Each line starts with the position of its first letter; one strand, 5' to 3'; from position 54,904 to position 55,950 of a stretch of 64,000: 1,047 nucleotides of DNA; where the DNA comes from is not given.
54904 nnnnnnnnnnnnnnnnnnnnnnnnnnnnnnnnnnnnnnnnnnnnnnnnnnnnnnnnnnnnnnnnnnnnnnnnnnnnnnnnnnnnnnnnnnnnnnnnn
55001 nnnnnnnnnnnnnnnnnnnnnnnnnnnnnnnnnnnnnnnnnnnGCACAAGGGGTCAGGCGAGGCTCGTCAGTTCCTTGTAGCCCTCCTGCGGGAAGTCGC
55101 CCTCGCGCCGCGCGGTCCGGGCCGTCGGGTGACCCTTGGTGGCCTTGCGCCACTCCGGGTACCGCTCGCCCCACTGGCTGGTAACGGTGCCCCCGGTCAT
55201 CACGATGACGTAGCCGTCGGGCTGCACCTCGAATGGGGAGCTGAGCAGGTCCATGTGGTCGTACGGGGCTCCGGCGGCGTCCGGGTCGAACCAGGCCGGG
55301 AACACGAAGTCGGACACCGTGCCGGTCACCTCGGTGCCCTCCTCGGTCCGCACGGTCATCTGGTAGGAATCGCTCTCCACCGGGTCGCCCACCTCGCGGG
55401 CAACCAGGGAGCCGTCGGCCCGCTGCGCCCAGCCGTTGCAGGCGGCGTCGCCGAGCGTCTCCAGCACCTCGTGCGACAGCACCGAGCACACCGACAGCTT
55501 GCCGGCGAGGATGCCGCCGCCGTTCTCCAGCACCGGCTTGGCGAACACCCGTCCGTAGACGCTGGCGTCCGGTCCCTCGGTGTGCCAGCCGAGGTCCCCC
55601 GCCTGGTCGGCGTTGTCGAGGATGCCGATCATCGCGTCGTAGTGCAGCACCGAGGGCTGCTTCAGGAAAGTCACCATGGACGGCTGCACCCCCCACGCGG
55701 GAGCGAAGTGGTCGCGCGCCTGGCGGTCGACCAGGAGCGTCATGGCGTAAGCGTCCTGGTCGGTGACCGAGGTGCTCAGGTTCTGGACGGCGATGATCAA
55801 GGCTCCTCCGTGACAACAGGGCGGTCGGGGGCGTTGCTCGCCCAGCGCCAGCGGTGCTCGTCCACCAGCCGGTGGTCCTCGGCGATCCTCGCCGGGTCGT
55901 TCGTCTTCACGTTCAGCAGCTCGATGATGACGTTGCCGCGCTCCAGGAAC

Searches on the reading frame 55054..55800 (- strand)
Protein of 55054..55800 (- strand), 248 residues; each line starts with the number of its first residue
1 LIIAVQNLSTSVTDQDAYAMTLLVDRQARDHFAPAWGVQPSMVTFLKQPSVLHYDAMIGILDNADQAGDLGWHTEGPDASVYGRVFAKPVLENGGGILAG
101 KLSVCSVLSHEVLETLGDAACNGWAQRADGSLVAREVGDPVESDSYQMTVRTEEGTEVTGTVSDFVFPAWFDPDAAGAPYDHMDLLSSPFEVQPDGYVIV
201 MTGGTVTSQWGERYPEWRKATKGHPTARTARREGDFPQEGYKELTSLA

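Call 11: search_protein_families(library=pfam, proteins=[window:55054-55800:-], max_evalue=0.01)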
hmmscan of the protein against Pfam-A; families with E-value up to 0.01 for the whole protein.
window:55054-55800:- (248 aa): 0 families

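Call 12: search_protein_families(library=phrogs, proteins=[window:55054-55800:-], max_evalue=0.01)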
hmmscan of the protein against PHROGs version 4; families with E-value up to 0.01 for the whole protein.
window:55054-55800:- (248 aa): 0 families

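Call 16: find_related_loci(query=window:55054-55800:-, collection=viral_contigs, flank=6000)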
Query window:55054-55800:- (248 aa) in viral_contigs; peptide patterns used: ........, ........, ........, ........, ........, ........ (x = any residue, [..] = any of these).
4 stretches matched a pattern; 1 encode a relative of the query (tblastn E <= 1e-3); 1 distinct loci.
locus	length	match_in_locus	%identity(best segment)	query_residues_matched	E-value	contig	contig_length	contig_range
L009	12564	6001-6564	29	2-210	2e-14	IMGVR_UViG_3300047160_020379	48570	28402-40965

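Call 45: search_solved_structures(query=window:55054-55800:-, max_evalue=0.01)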
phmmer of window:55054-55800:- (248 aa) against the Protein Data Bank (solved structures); distinct sequences matched with E-value up to 0.01: 0.
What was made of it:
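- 55054..55800 (-): Upstream gene (248 aa, no family hit). Its stop codon TGA is at 55054-55056, 4 nt before the -35 hexamer. No Pfam, PHROG or PDB-sequence hit (calls 11, 12, 45).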
